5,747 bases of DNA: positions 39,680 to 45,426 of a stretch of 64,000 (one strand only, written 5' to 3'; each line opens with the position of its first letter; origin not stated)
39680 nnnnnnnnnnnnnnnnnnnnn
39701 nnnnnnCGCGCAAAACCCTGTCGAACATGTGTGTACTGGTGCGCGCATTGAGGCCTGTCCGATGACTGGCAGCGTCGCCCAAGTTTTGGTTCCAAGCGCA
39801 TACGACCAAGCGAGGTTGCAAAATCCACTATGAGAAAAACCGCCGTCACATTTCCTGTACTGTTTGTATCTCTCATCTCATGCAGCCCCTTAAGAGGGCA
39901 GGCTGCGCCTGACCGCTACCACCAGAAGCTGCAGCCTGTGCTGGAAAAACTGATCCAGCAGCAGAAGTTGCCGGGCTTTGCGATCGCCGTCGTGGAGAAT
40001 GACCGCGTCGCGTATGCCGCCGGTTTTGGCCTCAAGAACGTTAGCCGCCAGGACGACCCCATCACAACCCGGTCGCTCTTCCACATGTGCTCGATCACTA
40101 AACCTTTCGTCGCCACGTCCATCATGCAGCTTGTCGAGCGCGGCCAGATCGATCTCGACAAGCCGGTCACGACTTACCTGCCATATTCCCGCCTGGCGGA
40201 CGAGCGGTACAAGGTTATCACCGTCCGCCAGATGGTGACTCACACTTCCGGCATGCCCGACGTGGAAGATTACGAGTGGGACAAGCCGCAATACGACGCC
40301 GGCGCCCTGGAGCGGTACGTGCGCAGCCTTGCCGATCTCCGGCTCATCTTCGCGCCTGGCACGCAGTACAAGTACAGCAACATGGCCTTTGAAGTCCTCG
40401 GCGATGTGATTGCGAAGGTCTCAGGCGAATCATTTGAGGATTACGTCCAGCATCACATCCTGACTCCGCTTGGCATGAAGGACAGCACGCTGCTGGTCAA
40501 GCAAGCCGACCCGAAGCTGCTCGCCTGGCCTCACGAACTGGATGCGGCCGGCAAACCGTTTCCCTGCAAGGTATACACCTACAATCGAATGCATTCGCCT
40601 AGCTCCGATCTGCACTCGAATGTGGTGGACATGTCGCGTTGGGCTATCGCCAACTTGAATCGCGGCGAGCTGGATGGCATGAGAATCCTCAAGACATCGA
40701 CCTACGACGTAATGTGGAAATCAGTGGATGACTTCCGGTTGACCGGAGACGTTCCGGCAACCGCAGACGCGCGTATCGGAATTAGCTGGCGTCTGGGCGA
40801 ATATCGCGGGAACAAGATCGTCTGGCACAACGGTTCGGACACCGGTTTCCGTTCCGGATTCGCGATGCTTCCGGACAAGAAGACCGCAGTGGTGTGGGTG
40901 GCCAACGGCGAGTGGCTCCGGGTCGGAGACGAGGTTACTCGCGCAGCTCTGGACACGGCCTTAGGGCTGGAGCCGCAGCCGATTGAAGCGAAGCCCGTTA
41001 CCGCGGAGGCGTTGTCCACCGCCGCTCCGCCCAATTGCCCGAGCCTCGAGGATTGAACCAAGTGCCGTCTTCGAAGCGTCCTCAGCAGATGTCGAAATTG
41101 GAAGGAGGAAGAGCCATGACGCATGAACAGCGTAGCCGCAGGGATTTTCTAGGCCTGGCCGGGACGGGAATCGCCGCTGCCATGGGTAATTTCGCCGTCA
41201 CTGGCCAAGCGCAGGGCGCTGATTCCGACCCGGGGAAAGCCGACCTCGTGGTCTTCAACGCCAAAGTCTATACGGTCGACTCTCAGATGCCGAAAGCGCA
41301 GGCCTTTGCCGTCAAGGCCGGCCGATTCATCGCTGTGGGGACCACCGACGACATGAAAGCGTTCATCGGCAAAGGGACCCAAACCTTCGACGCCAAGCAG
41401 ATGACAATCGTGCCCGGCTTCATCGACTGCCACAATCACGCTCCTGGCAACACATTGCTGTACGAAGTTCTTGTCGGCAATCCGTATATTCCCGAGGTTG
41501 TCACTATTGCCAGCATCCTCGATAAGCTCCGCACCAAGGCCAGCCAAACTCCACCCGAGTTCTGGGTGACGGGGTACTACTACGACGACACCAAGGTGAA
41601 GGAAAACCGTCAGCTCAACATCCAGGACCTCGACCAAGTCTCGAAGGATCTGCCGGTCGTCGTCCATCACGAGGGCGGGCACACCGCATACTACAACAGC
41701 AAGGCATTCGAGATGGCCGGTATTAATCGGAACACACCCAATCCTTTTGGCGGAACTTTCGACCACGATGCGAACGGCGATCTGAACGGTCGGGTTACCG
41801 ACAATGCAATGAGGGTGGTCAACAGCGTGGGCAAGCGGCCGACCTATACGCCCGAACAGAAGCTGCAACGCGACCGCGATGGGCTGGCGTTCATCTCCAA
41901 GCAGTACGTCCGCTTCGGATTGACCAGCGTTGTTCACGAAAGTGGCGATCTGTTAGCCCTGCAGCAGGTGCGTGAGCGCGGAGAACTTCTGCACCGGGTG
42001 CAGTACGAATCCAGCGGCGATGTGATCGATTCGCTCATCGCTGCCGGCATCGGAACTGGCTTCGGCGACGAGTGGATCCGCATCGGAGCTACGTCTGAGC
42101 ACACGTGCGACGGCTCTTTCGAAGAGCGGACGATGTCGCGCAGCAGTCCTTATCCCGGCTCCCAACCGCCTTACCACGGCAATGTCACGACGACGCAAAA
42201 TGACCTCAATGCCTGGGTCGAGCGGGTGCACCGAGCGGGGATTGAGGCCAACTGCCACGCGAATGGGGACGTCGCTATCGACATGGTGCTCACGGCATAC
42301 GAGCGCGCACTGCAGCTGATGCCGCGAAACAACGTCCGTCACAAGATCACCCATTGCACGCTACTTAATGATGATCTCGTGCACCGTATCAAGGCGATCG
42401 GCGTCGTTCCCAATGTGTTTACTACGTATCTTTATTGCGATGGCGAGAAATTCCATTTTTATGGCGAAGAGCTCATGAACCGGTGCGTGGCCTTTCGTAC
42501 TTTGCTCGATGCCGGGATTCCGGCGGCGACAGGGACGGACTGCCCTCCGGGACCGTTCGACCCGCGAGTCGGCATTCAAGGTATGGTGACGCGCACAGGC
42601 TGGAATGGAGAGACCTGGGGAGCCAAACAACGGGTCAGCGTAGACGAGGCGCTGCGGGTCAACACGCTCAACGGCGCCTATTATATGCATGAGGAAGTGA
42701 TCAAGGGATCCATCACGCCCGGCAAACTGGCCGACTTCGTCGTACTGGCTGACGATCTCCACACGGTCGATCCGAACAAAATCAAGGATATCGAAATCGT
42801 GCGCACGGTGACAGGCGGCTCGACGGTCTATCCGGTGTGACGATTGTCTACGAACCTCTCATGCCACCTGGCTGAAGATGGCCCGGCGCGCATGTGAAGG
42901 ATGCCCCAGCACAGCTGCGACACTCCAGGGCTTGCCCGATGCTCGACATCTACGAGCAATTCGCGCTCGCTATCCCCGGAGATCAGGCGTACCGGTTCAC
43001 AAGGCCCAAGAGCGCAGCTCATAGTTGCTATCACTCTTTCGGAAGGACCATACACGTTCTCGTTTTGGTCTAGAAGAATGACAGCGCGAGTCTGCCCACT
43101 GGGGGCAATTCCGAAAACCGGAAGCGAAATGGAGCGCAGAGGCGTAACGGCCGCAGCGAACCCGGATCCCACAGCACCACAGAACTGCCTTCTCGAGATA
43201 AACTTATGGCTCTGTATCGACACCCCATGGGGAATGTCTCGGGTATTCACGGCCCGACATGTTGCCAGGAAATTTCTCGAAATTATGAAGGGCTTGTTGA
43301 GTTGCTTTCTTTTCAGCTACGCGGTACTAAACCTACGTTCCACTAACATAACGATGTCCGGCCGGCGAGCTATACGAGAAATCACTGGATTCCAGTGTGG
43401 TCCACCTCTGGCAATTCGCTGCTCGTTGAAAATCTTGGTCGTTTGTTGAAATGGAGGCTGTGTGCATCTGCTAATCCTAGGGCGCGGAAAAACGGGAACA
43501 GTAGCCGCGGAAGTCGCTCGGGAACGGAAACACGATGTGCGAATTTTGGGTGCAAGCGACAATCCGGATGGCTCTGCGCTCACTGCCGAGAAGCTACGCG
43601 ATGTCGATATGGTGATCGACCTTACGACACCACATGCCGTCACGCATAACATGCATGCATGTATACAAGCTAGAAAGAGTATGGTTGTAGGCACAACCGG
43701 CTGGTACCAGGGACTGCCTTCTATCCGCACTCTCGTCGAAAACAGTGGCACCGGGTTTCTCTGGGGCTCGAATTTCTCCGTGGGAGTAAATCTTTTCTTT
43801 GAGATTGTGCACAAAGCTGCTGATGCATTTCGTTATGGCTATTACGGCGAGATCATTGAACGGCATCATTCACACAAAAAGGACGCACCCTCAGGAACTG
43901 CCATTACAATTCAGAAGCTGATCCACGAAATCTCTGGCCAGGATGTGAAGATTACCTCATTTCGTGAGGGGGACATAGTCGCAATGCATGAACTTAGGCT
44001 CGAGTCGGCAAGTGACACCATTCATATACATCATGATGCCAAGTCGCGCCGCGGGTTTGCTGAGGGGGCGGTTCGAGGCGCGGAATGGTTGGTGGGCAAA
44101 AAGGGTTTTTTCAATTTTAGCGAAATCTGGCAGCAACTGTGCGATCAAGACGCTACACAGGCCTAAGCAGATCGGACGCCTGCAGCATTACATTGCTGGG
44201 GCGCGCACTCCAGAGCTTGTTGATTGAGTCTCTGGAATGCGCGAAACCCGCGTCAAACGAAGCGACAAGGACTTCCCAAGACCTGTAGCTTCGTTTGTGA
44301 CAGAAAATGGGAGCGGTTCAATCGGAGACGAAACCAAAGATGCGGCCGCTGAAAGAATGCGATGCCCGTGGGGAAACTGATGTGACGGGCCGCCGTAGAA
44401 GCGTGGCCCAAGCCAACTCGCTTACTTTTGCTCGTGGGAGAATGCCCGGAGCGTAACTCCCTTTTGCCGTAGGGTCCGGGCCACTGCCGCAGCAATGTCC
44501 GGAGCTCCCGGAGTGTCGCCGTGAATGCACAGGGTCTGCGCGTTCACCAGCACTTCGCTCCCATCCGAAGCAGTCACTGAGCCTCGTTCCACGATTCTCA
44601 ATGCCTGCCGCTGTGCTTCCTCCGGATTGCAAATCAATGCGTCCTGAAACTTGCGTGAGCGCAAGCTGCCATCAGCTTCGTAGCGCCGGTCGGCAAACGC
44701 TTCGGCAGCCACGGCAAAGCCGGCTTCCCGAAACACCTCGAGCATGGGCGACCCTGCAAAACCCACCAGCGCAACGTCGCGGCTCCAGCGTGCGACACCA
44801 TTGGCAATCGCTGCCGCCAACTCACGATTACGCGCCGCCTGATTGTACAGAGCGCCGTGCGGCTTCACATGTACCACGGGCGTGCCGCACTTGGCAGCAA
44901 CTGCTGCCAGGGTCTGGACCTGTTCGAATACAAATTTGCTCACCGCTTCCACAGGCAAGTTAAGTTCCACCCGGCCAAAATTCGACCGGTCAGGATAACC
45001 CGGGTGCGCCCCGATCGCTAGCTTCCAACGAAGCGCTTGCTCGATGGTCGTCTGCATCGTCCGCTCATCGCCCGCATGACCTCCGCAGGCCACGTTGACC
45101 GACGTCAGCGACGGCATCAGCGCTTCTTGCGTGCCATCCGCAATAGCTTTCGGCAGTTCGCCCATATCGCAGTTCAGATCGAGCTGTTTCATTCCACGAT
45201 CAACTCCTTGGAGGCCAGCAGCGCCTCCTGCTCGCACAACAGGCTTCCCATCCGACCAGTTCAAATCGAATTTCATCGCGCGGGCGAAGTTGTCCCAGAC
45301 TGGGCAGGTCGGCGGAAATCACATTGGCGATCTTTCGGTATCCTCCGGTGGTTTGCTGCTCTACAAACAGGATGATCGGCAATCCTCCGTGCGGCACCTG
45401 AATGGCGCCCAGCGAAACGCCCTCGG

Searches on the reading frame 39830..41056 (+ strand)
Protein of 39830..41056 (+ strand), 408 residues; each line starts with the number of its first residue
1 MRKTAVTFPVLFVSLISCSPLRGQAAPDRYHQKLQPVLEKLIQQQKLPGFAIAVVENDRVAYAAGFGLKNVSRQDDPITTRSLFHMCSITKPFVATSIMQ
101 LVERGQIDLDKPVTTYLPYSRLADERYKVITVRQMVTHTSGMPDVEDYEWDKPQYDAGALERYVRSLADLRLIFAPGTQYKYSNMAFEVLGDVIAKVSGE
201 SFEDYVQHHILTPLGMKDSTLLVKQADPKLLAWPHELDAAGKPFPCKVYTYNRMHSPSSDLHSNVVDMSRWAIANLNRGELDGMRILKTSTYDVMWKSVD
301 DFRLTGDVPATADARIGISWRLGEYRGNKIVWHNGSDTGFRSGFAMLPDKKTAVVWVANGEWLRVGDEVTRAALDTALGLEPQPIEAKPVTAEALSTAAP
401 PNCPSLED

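Call 8: search_protein_families(library=pfam, proteins=[window:39830-41056:+])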
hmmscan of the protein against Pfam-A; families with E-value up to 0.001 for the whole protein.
window:39830-41056:+ (408 aa): 1 family
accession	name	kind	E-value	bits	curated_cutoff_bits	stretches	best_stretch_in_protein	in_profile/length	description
PF00144.29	Beta-lactamase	-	1.3e-69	235.4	27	1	37-362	4-312/329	Beta-lactamase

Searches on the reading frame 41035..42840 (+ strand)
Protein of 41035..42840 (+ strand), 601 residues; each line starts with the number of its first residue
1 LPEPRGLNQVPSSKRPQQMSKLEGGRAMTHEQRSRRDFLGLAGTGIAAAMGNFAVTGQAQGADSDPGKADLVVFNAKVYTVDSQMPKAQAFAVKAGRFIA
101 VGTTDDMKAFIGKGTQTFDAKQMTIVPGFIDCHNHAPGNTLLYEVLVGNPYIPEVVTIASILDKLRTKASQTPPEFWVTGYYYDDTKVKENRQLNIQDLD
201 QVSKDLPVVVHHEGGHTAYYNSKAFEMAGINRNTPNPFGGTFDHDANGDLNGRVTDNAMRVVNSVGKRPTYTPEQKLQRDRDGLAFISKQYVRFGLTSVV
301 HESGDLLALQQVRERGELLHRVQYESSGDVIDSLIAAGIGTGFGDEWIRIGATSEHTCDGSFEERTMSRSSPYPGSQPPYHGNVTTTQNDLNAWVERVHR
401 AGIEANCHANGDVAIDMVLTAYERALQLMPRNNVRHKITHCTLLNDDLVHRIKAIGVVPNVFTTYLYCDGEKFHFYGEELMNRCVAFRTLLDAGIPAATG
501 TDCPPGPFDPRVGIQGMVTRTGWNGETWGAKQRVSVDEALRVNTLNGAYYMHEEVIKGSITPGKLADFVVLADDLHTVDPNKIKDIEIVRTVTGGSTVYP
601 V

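Call 8: search_protein_families(library=pfam, proteins=[window:41035-42840:+])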
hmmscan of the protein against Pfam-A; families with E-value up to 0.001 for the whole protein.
window:41035-42840:+ (601 aa): 2 families
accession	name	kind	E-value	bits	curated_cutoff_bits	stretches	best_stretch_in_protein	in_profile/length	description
PF07969.17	Amidohydro_3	-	1.5e-84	285.6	29.7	1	116-599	1-472/472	Amidohydrolase family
PF01979.26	Amidohydro_1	-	9.5e-14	51.8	25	1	381-593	127-340/345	Amidohydrolase family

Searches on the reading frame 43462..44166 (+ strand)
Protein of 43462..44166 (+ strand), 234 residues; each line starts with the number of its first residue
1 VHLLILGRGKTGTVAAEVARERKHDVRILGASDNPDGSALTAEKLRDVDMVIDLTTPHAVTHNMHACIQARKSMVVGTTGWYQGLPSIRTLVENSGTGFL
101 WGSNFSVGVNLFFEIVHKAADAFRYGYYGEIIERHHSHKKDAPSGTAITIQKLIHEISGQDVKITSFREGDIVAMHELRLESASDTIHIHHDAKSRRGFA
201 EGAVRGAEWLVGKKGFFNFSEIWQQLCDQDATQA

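Call 8: search_protein_families(library=pfam, proteins=[window:43462-44166:+])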
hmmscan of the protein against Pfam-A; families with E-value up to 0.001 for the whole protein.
window:43462-44166:+ (234 aa): 3 families
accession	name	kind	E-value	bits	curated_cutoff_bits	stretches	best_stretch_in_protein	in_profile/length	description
PF05173.19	DapB_C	-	2.1e-32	112.2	27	1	108-221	1-119/121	Dihydrodipicolinate reductase, C-terminus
PF01113.26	DapB_N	-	2.3e-12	47.5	25.6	1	2-105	2-124/124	Dihydrodipicolinate reductase, N-terminus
PF03435.24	Sacchrp_dh_NADP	-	0.0007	20.4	25.1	0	35-75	56-96/129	Saccharopine dehydrogenase NADP binding domain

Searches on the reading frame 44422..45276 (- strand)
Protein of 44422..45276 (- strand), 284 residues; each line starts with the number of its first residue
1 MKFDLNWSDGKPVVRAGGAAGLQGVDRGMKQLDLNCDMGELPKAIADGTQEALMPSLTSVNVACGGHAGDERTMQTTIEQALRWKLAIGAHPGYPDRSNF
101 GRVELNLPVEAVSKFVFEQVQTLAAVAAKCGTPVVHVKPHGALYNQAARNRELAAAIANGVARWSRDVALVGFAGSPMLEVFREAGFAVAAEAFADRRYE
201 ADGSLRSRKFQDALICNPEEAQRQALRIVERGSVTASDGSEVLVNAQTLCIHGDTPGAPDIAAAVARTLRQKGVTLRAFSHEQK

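Call 8: search_protein_families(library=pfam, proteins=[window:44422-45276:-])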
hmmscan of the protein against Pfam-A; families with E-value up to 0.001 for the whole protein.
window:44422-45276:- (284 aa): 1 family
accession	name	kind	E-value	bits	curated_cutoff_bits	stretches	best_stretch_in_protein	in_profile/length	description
PF03746.21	LamB_YcsF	-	1.9e-82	277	22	1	32-269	1-238/239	LamB/YcsF family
